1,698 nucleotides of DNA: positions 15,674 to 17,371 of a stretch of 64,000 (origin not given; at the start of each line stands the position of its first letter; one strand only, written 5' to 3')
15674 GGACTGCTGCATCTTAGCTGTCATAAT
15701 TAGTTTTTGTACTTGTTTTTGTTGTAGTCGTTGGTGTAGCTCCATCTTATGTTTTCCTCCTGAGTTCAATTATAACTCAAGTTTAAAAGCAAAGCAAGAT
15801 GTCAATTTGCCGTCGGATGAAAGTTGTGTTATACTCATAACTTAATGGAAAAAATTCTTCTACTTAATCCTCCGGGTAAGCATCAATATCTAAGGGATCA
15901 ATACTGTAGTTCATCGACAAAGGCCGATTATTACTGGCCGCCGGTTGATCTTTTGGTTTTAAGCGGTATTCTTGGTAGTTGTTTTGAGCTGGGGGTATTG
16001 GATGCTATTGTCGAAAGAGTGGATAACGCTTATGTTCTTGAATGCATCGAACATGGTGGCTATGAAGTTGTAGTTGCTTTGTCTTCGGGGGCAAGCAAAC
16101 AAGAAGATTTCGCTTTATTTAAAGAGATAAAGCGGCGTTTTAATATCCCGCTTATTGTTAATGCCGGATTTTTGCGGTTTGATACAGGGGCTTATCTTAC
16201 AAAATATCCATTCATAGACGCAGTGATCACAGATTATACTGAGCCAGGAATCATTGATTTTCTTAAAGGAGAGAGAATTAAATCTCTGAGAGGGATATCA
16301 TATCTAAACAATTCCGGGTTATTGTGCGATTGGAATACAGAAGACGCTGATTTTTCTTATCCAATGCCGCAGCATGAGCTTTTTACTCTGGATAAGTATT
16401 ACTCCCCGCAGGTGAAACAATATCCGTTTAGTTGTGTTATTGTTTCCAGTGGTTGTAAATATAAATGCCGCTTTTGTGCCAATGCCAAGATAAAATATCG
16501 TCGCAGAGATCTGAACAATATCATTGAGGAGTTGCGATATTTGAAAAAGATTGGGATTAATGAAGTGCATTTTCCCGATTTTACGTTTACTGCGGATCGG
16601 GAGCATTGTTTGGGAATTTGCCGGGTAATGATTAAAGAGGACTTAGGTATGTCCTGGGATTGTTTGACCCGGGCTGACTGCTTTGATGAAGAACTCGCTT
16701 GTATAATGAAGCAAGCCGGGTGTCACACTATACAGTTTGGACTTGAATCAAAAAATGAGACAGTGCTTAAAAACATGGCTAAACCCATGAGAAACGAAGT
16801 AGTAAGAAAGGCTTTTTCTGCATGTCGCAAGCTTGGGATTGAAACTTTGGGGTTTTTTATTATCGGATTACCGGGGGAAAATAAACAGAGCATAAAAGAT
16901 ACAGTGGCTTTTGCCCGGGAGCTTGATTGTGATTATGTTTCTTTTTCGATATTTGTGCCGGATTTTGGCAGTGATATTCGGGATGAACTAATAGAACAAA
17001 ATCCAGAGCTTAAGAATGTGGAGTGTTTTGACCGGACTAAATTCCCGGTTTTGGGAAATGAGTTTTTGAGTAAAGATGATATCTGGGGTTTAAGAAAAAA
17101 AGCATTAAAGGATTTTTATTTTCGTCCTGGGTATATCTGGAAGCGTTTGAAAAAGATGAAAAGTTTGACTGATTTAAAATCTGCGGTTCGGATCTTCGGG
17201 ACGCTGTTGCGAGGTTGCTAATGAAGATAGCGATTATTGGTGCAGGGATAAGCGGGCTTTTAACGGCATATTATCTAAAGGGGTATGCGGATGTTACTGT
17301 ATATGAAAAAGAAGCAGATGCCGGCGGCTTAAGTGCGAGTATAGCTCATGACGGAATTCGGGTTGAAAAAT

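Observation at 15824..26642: An ~11-kb cluster of four B12-binding radical SAM enzymes with an Arn-like glycolipid module and an FAD oxidoreductase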

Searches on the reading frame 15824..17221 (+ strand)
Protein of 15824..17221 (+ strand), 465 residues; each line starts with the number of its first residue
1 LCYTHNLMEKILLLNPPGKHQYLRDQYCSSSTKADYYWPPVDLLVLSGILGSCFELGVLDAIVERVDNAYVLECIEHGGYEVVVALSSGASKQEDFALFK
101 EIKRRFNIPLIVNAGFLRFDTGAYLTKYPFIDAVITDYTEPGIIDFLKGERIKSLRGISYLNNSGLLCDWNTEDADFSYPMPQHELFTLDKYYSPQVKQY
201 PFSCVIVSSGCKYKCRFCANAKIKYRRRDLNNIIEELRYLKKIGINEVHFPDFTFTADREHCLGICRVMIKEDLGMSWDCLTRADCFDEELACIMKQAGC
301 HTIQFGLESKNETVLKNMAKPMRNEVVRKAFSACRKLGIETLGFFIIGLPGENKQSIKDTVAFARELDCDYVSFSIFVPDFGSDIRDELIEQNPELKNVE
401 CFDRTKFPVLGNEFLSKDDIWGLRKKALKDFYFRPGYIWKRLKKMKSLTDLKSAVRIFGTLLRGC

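Call 4: search_protein_families(library=pfam, proteins=[window:15824-17221:+], max_evalue=0.01)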
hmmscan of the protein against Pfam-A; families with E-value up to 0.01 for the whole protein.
window:15824-17221:+ (465 aa): 1 family
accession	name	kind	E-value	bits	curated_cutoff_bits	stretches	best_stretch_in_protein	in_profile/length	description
PF04055.27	Radical_SAM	-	8.8e-23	81.7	29.5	1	205-364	1-166/166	Radical SAM superfamily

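Call 5: search_protein_families(library=ncbifam, proteins=[window:15824-17221:+], max_evalue=0.01)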
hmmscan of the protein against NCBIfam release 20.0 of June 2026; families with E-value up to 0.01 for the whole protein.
window:15824-17221:+ (465 aa): 39 families (the best 25 are shown)
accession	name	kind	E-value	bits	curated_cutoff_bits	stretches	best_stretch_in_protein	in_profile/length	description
TIGR03471.1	HpnJ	equivalog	2.4e-50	171.8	577.6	1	12-447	4-448/472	hopanoid biosynthesis associated radical SAM protein HpnJ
TIGR04479.1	bcpD_PhpK_rSAM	subfamily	9.7e-38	129.8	600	1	207-371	246-413/504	PhpK family radical SAM P-methyltransferase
NF033070.1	rSAM_AprD4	equivalog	1.7e-30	106.3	500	1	179-376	173-377/456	AprD4 family radical SAM diol-dehydratase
TIGR02026.1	BchE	equivalog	5.3e-28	98.1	481.35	1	26-434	8-430/497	magnesium-protoporphyrin IX monomethyl ester anaerobic oxidative cyclase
TIGR04385.1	B12_rSAM_cofa1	equivalog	5.6e-22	78.6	450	1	124-364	116-361/438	B12 lower ligand biosynthesis radical SAM protein BzaD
TIGR04072.2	rSAM_ladder_B12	equivalog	3.8e-21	75.2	360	1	207-368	185-350/443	lipid biosynthesis B12-binding/radical SAM protein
NF050148.1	rSAM_ApyD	equivalog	1.8e-20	72.9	750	1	125-362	121-361/645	RiPP biosynthesis radical SAM protein ApyD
TIGR04014.1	B12_SAM_MJ_0865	equivalog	6.2e-20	71.4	360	1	154-408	117-377/434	methyl-coenzyme M reductase glutamine C-methyltransferase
NF038361.1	rSAM_Sden_1168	equivalog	8.2e-20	70.8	575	1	178-378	252-460/560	Sden_1168 family B12-binding radical SAM P-methyltransferase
TIGR04013.1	B12_SAM_MJ_1487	hypoth_equivalog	2.9e-16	59.3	251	2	288-367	254-333/382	TIGR04013 family B12-binding domain/radical SAM domain-containing protein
TIGR04428.1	B12_rSAM_trp_MT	equivalog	5.1e-13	48.3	500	1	204-378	218-409/558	tryptophan 2-C-methyltransferase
TIGR03975.1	rSAM_ocin_1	subfamily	2.3e-12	46.2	281.85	1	73-362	122-425/606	RiPP maturation radical SAM C-methyltransferase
TIGR04295.1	B12_rSAM_oligo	hypoth_equivalog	2.4e-12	46.3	400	1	205-322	203-316/422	TIGR04295 family B12-binding domain-containing radical SAM protein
NF040542.1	rSAM_RCCLKC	equivalog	3.2e-12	46.4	450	1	186-363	159-346/423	arsinothricin biosynthesis radical SAM protein ArsL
TIGR04190.1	B12_SAM_Ta0216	equivalog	3.4e-11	42.4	500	1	198-371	215-398/554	TIGR04190 family B12-binding domain/radical SAM domain protein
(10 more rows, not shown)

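Call 23: search_solved_structures(query=window:15824-17221:+, max_evalue=0.001)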
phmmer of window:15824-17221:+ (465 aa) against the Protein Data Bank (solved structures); distinct sequences matched with E-value up to 0.001: 5.
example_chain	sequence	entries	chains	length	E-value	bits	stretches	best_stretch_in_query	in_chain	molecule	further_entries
6fd2_B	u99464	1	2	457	3.7e-27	98.3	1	179-386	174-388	Putative apramycin biosynthetic oxidoreductase 4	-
6wte_A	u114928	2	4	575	1.7e-10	43.4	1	203-378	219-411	B12-binding domain-containing protein | Tryptophan-C2-methyltransferase containing B12-binding domain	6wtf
9ccb_A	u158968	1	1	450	2.7e-09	39.4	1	208-390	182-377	Radical SAM core domain-containing protein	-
4jc0_A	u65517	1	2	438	7.5e-06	28.1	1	196-383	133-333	Ribosomal protein S12 methylthiotransferase RimO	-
2qgq_A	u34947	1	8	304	1.4e-05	27.2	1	199-383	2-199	Protein TM_1862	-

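Call 47: find_homologous_proteins(query=window:15845-17221:+, max_evalue=1e-20)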
Query window:15845-17221:+ (458 aa): 1388 proteins with E <= 1e-20 among 7120 candidates; the best 120 are listed.
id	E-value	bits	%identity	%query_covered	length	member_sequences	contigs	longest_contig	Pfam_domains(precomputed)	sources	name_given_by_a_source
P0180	0.0e+0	1072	100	100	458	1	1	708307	PF04055.28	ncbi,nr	ncbi:MAG: radical SAM protein [PVC group bacterium]|nr:radical SAM protein [PVC group bacterium]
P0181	5.0e-187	640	58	100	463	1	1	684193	PF04055.28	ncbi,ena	-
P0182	1.4e-185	636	61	100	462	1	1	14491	PF04055.28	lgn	-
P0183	2.3e-185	635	59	100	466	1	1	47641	PF04055.28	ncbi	-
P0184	4.9e-182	624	58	99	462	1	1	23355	PF04055.28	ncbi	-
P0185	5.7e-179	614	57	100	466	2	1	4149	PF04055.28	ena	-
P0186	7.7e-177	607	57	100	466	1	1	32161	PF04055.28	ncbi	ncbi:MAG: radical SAM protein [Candidatus Omnitrophota bacterium]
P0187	1.3e-176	606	58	99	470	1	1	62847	PF04055.28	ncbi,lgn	ncbi:MAG: radical SAM protein [Candidatus Omnitrophota bacterium]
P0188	2.7e-176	605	57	100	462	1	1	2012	PF04055.28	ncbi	-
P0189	3.9e-175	601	57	100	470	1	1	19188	PF04055.28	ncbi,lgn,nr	ncbi:MAG: B12-binding domain-containing radical SAM protein [Candidatus Omnitrophica bacterium]|nr:B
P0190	1.0e-174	600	56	99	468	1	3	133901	PF04055.28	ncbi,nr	ncbi:MAG: B12-binding domain-containing radical SAM protein [Candidatus Omnitrophica bacterium]|nr:B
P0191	1.7e-174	599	56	100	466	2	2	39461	PF04055.28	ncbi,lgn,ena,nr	ncbi:MAG: radical SAM protein [Candidatus Omnitrophica bacterium]|nr:radical SAM protein [Candidatus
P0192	1.0e-173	596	58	99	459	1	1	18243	PF04055.28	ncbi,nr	ncbi:MAG: radical SAM protein [Candidatus Omnitrophica bacterium]|nr:radical SAM protein [Candidatus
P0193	6.6e-173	594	56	100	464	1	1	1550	PF04055.28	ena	-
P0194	5.6e-172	591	55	100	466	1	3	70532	PF04055.28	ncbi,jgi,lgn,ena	-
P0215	7.3e-120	419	44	97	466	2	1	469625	PF04055.28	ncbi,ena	-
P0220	4.8e-119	416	41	99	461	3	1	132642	PF04055.28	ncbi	ncbi:MAG: B12-binding domain-containing radical SAM protein [Candidatus Aminicenantales bacterium]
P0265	2.4e-114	401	42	98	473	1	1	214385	PF04055.28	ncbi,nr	ncbi:MAG: radical SAM protein [Chloroflexota bacterium]|nr:radical SAM protein [Chloroflexota bacter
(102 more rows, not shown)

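Call 48: find_encoding_contigs(protein=P0220, flank=8000, max_places=1)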
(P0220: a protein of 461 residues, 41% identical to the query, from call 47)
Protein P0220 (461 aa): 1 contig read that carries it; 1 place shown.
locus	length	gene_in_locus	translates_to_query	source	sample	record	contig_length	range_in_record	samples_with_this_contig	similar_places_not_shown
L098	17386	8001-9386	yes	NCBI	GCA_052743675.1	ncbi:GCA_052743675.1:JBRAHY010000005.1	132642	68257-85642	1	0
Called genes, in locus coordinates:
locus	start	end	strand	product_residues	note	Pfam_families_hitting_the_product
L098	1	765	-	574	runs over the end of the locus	-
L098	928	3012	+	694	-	PF00657:Lipase_GDSL, PF13472:Lipase_GDSL_2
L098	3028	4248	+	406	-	PF11741:AMIN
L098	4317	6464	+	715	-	PF13231:PMT_2 (weak)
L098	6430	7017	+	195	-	-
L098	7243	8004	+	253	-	PF01209:Ubie_methyltran, PF13489:Methyltransf_23, PF02475:TRM5-TYW2_MTfase, PF06325:PrmA, PF13847:Methyltransf_31, PF08241:Methyltransf_11, PF08242:Methyltransf_12, PF13649:Methyltransf_25, +1 more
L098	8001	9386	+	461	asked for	PF04055:Radical_SAM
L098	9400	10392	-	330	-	PF03966:Trm112p, PF08003:Methyltransf_9 (weak), PF13489:Methyltransf_23, PF06325:PrmA (weak), PF08241:Methyltransf_11, PF08242:Methyltransf_12, PF13649:Methyltransf_25, PF13847:Methyltransf_31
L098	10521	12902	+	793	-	PF02366:PMT, PF13231:PMT_2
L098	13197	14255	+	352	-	PF00089:Trypsin, PF13365:Trypsin_2, PF17820:PDZ_6 (faint), PF00595:PDZ (weak), PF13180:PDZ_2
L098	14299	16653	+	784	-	PF13491:FtsK_4TM, PF17854:FtsK_alpha, PF01580:FtsK_SpoIIIE, PF09397:FtsK_gamma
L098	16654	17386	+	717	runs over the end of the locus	PF02589:LUD_dom, PF13187:Fer4_9 (faint), PF13534:Fer4_17 (faint), PF13183:Fer4_8, PF02754:CCG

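Call 49: find_encoding_contigs(protein=P0265, flank=8000, max_places=1)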
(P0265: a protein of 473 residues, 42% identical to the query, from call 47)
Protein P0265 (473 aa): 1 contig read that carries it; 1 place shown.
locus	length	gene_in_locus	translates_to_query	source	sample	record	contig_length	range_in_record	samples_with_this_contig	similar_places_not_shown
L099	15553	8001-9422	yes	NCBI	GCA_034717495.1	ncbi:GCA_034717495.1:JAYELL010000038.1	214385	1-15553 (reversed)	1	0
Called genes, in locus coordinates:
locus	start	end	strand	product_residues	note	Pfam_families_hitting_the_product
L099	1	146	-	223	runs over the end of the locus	PF01061:ABC2_membrane, PF03379:CcmB, PF12679:ABC2_membrane_2 (weak), PF12698:ABC2_membrane_3 (weak)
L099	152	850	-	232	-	PF00005:ABC_tran, PF00004:AAA (weak), PF13304:AAA_21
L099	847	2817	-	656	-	PF00034:Cytochrom_C, PF13442:Cytochrome_CBB3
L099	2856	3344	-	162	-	PF03100:CcmE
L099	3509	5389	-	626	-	PF13098:Thioredoxin_2 (faint), PF13462:Thioredoxin_4, PF01323:DSBA, PF13462:Thioredoxin_4, PF01323:DSBA, PF13462:Thioredoxin_4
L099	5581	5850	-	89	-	PF09413:DUF2007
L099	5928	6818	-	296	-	PF01790:LGT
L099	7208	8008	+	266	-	PF13489:Methyltransf_23, PF08241:Methyltransf_11, PF08242:Methyltransf_12 (weak), PF13649:Methyltransf_25 (weak), PF13847:Methyltransf_31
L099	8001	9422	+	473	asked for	PF04055:Radical_SAM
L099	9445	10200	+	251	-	PF01209:Ubie_methyltran, PF13489:Methyltransf_23, PF13847:Methyltransf_31 (weak), PF08241:Methyltransf_11, PF08242:Methyltransf_12, PF13649:Methyltransf_25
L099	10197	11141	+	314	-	PF01522:Polysacc_deac_1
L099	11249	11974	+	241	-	PF00535:Glycos_transf_2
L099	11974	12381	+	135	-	PF10066:DUF2304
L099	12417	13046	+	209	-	PF05175:MTS, PF06325:PrmA, PF13489:Methyltransf_23, PF08241:Methyltransf_11 (weak), PF08242:Methyltransf_12 (weak), PF13649:Methyltransf_25, PF13847:Methyltransf_31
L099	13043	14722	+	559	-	PF13231:PMT_2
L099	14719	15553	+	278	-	PF13231:PMT_2 (weak), PF02366:PMT (weak)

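Call 50: find_encoding_contigs(protein=P0215, flank=8000, max_places=1)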
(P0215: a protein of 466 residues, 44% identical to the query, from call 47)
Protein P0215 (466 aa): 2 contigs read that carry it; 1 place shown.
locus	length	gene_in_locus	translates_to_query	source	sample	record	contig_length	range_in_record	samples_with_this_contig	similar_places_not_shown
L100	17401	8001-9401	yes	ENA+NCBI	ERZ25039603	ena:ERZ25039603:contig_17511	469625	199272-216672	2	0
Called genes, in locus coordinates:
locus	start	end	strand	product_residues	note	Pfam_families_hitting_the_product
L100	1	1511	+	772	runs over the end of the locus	PF15892:BNR_4 (faint), PF00801:PKD, PF18911:PKD_4, PF21027:Sde0182_C (faint), PF00801:PKD, PF18911:PKD_4, PF00801:PKD, PF18911:PKD_4, +1 more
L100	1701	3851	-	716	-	-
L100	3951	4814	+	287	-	PF01522:Polysacc_deac_1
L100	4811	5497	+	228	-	PF13489:Methyltransf_23 (weak), PF06325:PrmA (weak), PF05175:MTS (weak), PF08241:Methyltransf_11, PF08242:Methyltransf_12, PF13649:Methyltransf_25, PF13847:Methyltransf_31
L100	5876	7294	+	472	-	PF02310:B12-binding, PF04055:Radical_SAM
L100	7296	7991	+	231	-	PF00535:Glycos_transf_2, PF10111:Glyco_tranf_2_2 (weak), PF13641:Glyco_tranf_2_3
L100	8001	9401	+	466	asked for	PF04055:Radical_SAM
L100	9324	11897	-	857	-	PF00801:PKD, PF18911:PKD_4, PF00801:PKD, PF18911:PKD_4, PF00801:PKD, PF18911:PKD_4, PF00801:PKD, PF18911:PKD_4, +2 more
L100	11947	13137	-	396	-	PF00155:Aminotran_1_2 (weak), PF01041:DegT_DnrJ_EryC1, PF01053:Cys_Met_Meta_PP (weak), PF01212:Beta_elim_lyase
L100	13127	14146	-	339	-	PF01073:3Beta_HSD, PF01370:Epimerase, PF02719:Polysacc_synt_2, PF04321:RmlD_sub_bind, PF05368:NmrA, PF07993:NAD_binding_4, PF16363:GDP_Man_Dehyd, PF13460:NAD_binding_10, +2 more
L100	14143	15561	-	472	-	PF02310:B12-binding, PF04055:Radical_SAM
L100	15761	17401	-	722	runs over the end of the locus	PF00657:Lipase_GDSL, PF13472:Lipase_GDSL_2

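Call 63: search_protein_families(library=ncbifam, proteins=[L100:5876-7294:+, L100:14143-15561:-, L098:8001-9386:+], max_evalue=1e-30)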
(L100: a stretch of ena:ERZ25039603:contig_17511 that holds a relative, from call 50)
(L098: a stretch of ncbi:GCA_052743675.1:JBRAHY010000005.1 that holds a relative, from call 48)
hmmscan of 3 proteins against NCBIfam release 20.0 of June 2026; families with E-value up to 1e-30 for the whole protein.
L100:5876-7294:+ (472 aa): 11 families
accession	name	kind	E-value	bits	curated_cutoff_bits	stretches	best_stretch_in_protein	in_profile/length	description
TIGR02026.1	BchE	equivalog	1.7e-59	202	481.35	1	27-445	18-433/497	magnesium-protoporphyrin IX monomethyl ester anaerobic oxidative cyclase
TIGR03471.1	HpnJ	equivalog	2.9e-58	197.9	577.6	1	53-464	49-458/472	hopanoid biosynthesis associated radical SAM protein HpnJ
NF050148.1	rSAM_ApyD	equivalog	1.8e-48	165.4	750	1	62-391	62-392/645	RiPP biosynthesis radical SAM protein ApyD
NF038361.1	rSAM_Sden_1168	equivalog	5.4e-47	160.6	575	1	61-396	127-477/560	Sden_1168 family B12-binding radical SAM P-methyltransferase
TIGR04479.1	bcpD_PhpK_rSAM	subfamily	8.8e-39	133.2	600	1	64-375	100-414/504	PhpK family radical SAM P-methyltransferase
TIGR04367.1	HpnR_B12_rSAM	equivalog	6.4e-37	127.2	650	1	31-390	22-371/490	hopanoid C-3 methylase HpnR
TIGR04385.1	B12_rSAM_cofa1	equivalog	3.3e-36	125.5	450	1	29-369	19-363/438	B12 lower ligand biosynthesis radical SAM protein BzaD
TIGR04014.1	B12_SAM_MJ_0865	equivalog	9.7e-36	123.5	360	1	64-387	28-353/434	methyl-coenzyme M reductase glutamine C-methyltransferase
TIGR03975.1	rSAM_ocin_1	subfamily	2.7e-34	118.7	281.85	1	68-367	122-427/606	RiPP maturation radical SAM C-methyltransferase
NF033070.1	rSAM_AprD4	equivalog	3.7e-32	111.8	500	1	172-402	165-400/456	AprD4 family radical SAM diol-dehydratase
TIGR04072.2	rSAM_ladder_B12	equivalog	4e-32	111.4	360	1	31-372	18-351/443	lipid biosynthesis B12-binding/radical SAM protein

L100:14143-15561:- (472 aa): 8 families
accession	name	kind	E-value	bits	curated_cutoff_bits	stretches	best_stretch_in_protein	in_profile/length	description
NF050148.1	rSAM_ApyD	equivalog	2.1e-54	185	750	1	25-406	28-395/645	RiPP biosynthesis radical SAM protein ApyD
TIGR02026.1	BchE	equivalog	1.3e-47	162.8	481.35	1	80-421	55-404/497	magnesium-protoporphyrin IX monomethyl ester anaerobic oxidative cyclase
TIGR03471.1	HpnJ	equivalog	1e-45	156.5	577.6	1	75-418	57-401/472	hopanoid biosynthesis associated radical SAM protein HpnJ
TIGR04072.2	rSAM_ladder_B12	equivalog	2.6e-41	141.7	360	1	116-388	97-355/443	lipid biosynthesis B12-binding/radical SAM protein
NF038361.1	rSAM_Sden_1168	equivalog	3.3e-37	128.3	575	1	3-411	65-480/560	Sden_1168 family B12-binding radical SAM P-methyltransferase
TIGR04479.1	bcpD_PhpK_rSAM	subfamily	3.1e-35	121.5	600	1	82-389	104-416/504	PhpK family radical SAM P-methyltransferase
TIGR04013.1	B12_SAM_MJ_1487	hypoth_equivalog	2.5e-31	108.9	251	0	79-257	34-195/382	TIGR04013 family B12-binding domain/radical SAM domain-containing protein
TIGR04385.1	B12_rSAM_cofa1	equivalog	3.1e-31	109.1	450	1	82-383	55-365/438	B12 lower ligand biosynthesis radical SAM protein BzaD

L098:8001-9386:+ (461 aa): 4 families
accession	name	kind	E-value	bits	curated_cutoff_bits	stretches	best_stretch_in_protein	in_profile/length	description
TIGR03471.1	HpnJ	equivalog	1.5e-58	198.9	577.6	1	33-442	31-446/472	hopanoid biosynthesis associated radical SAM protein HpnJ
NF033070.1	rSAM_AprD4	equivalog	2.5e-38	132.2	500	1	30-403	36-407/456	AprD4 family radical SAM diol-dehydratase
TIGR02026.1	BchE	equivalog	5.1e-37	127.9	481.35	1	20-436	6-434/497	magnesium-protoporphyrin IX monomethyl ester anaerobic oxidative cyclase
TIGR04479.1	bcpD_PhpK_rSAM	subfamily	4.8e-35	120.9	600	1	202-361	244-406/504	PhpK family radical SAM P-methyltransferase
